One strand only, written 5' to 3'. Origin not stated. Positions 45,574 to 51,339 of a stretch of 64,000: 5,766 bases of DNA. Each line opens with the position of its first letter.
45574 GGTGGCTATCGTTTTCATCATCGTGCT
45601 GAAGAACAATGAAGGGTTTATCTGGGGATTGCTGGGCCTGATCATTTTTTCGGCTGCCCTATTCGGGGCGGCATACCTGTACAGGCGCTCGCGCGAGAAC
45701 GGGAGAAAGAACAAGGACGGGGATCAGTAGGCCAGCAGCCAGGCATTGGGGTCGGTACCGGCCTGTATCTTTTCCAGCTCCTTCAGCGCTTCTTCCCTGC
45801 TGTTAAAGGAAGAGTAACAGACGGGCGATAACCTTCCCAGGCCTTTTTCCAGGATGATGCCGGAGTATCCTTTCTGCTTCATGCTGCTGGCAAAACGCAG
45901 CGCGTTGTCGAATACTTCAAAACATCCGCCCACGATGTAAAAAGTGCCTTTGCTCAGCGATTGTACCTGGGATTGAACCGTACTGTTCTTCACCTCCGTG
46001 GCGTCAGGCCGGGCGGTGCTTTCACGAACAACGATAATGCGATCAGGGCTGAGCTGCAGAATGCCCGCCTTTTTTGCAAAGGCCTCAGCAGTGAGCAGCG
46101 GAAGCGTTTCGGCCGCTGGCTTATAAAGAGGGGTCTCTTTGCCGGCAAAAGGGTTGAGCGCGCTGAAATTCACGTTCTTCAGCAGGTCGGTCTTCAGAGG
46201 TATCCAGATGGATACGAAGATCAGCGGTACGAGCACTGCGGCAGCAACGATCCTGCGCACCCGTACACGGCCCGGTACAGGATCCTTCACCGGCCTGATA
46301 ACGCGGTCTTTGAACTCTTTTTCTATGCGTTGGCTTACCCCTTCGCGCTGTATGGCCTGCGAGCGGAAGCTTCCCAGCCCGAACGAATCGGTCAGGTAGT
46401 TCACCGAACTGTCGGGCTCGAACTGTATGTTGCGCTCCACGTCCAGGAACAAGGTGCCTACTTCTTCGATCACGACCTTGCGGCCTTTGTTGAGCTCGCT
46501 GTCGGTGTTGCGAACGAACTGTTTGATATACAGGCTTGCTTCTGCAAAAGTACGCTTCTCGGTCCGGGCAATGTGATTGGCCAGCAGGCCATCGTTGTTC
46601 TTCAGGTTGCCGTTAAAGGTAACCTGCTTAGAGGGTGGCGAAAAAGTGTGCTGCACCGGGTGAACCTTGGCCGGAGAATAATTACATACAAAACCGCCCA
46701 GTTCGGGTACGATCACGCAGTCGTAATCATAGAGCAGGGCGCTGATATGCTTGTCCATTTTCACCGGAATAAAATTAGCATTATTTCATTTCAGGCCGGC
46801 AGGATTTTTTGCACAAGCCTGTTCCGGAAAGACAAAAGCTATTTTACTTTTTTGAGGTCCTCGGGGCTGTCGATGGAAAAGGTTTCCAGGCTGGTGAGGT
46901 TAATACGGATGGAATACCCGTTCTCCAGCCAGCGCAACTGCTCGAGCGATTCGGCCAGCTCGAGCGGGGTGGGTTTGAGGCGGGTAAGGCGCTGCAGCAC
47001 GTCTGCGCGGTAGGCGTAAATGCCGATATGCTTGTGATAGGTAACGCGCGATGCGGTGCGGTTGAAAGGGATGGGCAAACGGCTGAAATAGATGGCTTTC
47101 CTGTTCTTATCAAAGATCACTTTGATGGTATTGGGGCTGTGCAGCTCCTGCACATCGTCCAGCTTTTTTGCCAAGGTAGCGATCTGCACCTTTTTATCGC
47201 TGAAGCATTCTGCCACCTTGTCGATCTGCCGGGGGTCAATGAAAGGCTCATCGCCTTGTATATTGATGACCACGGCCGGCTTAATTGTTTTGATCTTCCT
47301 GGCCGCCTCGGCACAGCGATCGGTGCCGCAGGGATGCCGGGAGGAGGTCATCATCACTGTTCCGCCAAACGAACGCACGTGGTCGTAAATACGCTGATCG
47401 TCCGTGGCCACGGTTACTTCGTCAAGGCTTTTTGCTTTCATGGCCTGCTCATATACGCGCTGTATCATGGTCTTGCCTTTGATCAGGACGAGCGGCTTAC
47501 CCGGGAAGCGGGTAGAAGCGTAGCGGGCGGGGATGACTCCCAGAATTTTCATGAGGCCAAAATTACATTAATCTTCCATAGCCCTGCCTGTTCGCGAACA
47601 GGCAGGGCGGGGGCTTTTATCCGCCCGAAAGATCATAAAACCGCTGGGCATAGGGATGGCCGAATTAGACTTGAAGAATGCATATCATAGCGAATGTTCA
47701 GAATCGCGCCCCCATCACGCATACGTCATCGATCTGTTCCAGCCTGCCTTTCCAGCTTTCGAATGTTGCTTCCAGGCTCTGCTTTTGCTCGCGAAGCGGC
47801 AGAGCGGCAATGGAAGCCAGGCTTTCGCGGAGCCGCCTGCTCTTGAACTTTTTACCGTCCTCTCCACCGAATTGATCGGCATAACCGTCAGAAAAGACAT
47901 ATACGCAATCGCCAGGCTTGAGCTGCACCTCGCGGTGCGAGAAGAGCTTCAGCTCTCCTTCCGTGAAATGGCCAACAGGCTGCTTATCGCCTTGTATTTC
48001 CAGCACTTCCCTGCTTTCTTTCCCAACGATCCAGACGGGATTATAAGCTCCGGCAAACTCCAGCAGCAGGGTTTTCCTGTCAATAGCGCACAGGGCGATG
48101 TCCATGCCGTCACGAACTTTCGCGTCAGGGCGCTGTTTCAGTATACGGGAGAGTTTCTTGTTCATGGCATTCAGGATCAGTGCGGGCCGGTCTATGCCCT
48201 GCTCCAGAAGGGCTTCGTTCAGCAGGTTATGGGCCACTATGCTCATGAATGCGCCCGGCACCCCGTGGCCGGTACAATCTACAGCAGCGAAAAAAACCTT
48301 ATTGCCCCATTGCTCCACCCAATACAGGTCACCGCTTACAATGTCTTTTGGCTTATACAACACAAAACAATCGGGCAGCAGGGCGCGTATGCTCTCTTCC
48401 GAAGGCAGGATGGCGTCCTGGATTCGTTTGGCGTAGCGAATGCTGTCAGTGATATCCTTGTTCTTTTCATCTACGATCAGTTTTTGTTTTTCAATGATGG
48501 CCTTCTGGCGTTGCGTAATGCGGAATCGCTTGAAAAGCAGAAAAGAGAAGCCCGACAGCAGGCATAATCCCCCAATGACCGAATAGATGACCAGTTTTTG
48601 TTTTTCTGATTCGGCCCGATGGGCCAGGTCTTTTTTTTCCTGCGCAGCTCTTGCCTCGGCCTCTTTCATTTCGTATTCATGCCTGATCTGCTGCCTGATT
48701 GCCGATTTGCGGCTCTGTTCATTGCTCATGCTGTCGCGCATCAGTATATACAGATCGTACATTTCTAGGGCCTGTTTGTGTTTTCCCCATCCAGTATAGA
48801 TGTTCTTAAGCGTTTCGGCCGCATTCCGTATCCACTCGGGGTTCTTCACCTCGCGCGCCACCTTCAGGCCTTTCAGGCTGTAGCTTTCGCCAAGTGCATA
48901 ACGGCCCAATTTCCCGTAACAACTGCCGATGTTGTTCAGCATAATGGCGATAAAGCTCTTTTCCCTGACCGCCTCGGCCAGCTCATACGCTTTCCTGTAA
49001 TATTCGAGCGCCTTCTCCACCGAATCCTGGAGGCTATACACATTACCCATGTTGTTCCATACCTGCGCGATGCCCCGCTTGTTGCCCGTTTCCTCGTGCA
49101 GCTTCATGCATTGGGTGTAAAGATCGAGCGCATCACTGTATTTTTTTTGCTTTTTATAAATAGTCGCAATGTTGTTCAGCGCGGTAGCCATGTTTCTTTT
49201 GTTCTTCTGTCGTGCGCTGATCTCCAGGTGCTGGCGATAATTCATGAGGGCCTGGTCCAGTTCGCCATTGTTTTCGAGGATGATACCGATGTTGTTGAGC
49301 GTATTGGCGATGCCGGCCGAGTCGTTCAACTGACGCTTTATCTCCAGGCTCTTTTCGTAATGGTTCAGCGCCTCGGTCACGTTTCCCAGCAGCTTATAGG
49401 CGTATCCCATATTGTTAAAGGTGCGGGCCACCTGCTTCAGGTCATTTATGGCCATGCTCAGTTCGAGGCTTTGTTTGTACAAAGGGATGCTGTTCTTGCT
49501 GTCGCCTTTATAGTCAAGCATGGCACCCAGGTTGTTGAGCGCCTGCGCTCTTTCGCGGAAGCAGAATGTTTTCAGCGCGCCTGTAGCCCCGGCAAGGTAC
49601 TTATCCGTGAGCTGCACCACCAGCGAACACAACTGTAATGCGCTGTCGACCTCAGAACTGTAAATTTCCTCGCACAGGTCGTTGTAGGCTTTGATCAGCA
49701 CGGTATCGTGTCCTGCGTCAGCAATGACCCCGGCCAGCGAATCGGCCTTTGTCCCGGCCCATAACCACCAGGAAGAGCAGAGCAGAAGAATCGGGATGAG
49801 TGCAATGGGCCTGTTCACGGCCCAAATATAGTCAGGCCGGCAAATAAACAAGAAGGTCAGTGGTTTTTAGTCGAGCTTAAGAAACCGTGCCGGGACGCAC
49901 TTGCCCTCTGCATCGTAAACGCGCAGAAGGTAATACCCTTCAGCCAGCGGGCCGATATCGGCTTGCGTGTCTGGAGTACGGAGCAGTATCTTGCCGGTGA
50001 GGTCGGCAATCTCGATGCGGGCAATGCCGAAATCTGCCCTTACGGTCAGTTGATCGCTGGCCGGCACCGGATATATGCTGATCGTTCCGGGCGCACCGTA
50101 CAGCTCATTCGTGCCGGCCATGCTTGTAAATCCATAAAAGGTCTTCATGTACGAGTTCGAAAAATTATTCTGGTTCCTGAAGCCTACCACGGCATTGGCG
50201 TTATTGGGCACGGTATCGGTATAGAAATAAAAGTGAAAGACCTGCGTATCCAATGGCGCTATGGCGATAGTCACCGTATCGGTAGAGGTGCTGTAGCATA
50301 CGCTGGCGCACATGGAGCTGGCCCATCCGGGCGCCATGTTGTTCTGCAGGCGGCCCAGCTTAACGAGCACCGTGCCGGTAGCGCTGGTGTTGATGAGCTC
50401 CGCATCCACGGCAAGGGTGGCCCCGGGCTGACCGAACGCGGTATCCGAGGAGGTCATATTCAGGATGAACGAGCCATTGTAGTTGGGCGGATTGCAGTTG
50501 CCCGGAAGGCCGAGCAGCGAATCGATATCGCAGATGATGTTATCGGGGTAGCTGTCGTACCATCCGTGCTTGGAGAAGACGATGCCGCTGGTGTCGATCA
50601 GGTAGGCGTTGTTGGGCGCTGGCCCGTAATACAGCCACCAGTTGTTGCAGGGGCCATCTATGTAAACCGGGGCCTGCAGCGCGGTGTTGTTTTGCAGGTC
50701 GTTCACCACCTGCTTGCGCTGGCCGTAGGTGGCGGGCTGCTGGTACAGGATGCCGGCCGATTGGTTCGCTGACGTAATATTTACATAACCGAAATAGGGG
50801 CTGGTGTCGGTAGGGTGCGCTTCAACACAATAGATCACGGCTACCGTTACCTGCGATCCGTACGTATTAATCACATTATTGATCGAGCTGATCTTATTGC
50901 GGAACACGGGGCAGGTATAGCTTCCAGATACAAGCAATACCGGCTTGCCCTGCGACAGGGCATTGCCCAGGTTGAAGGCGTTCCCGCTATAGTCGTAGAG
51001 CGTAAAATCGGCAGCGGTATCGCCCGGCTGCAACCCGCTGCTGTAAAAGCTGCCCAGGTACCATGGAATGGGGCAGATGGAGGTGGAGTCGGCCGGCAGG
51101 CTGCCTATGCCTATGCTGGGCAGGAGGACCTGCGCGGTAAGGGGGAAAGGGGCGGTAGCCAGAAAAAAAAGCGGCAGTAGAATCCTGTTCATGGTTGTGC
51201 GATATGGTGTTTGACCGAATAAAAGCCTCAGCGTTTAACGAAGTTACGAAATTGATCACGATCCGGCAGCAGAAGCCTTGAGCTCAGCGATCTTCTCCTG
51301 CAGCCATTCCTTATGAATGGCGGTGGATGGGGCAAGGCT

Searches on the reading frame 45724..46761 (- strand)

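Call 15: search_protein_families(library=pfam, proteins=[window:45724-46761:-], max_evalue=0.001)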
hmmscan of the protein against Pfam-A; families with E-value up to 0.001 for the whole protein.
window:45724-46761:- (345 aa): 2 families
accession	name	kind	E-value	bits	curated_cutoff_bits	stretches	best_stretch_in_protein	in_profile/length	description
PF18174.6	HU-CCDC81_bac_1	-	1e-22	80.2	26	1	2-57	4-59/59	CCDC81-like prokaryotic HU domain 1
PF18175.6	HU-CCDC81_bac_2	-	6.5e-21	74.4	35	1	58-127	1-70/70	CCDC81-like prokaryotic HU domain 2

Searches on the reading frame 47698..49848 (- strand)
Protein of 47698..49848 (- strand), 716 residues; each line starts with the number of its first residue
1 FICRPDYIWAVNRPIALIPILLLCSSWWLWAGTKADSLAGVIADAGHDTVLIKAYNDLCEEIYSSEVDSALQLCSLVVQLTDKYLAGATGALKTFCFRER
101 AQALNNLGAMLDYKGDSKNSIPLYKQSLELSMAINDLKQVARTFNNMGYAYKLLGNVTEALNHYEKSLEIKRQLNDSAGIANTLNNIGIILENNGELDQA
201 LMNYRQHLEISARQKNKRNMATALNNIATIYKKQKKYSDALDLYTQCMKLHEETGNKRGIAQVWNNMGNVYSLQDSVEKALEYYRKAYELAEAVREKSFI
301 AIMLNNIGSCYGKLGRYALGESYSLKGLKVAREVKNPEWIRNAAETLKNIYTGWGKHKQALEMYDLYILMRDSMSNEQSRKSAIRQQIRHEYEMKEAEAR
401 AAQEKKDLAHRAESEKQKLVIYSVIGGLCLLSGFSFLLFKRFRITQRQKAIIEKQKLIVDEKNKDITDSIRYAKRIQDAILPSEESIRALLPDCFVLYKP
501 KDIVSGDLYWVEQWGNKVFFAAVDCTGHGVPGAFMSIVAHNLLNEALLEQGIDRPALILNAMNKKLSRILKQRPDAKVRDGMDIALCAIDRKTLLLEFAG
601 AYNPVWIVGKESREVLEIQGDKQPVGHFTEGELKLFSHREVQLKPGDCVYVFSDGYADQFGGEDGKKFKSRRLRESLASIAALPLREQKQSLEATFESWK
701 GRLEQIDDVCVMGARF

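Call 15: search_protein_families(library=pfam, proteins=[window:47698-49848:-], max_evalue=0.001)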
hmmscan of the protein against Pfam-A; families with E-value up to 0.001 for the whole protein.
window:47698-49848:- (716 aa): 15 families
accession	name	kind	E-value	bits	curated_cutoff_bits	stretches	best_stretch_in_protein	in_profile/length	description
PF13424.12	TPR_12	-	7.8e-59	196.3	30.1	5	220-293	2-77/77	Tetratricopeptide repeat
PF00515.34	TPR_1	-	4.5e-35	118.5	27.8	3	141-172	1-32/34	Tetratricopeptide repeat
PF13374.12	TPR_10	-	2.4e-25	88.2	27.5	2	221-254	2-35/42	Tetratricopeptide repeat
PF13181.12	TPR_8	-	2.1e-23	80.9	25.7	2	261-292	1-32/34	Tetratricopeptide repeat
PF07719.23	TPR_2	-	2e-22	77.8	27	2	261-291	1-31/34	Tetratricopeptide repeat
PF07228.17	SpoIIE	-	9.2e-21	75.1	25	1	516-715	3-190/192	Stage II sporulation protein E (SpoIIE)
PF13176.12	TPR_7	-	6.2e-20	70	27.9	0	223-256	1-34/36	Tetratricopeptide repeat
PF24885.1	TPR_NPHP3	-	4.6e-11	43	100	1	132-253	90-215/239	Nephrocystin-3 TPR domain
PF14938.12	SNAP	-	2.1e-09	37.7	25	1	140-287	34-181/282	Soluble NSF attachment protein, SNAP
PF17874.7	TPR_MalT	-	1.2e-08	35.1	45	1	143-305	42-202/336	MalT-like TPR region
PF13431.12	TPR_17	-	2.8e-06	27.6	24.4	0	181-201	13-33/34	Tetratricopeptide repeat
PF13428.12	TPR_14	-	3.5e-06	27.6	23.5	0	262-291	2-31/44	Tetratricopeptide repeat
PF21325.3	SHPRH_helical-1st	-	4.4e-05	24.1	27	0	215-256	18-59/95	E3 ubiquitin-protein ligase SHPRH, first helical domain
PF10602.15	RPN7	-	8.1e-05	22.8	29.6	0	100-156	52-108/174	26S proteasome subunit RPN7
PF13432.12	TPR_16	-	0.00047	21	32.7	0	228-291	4-61/65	Tetratricopeptide repeat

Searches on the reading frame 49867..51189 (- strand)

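Call 15: search_protein_families(library=pfam, proteins=[window:49867-51189:-], max_evalue=0.001)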
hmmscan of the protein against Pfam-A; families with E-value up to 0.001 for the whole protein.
window:49867-51189:- (440 aa): 3 families
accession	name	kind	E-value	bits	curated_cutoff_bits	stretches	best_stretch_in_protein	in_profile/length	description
PF00837.23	T4_deiodinase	-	3e-09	37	27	1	56-206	76-216/237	Iodothyronine deiodinase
PF18962.6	Por_Secre_tail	-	4.3e-06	27.4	27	1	372-430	1-68/75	Secretion system C-terminal sorting domain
PF00578.27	AhpC-TSA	-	0.0007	20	26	0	55-119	1-65/124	AhpC/TSA family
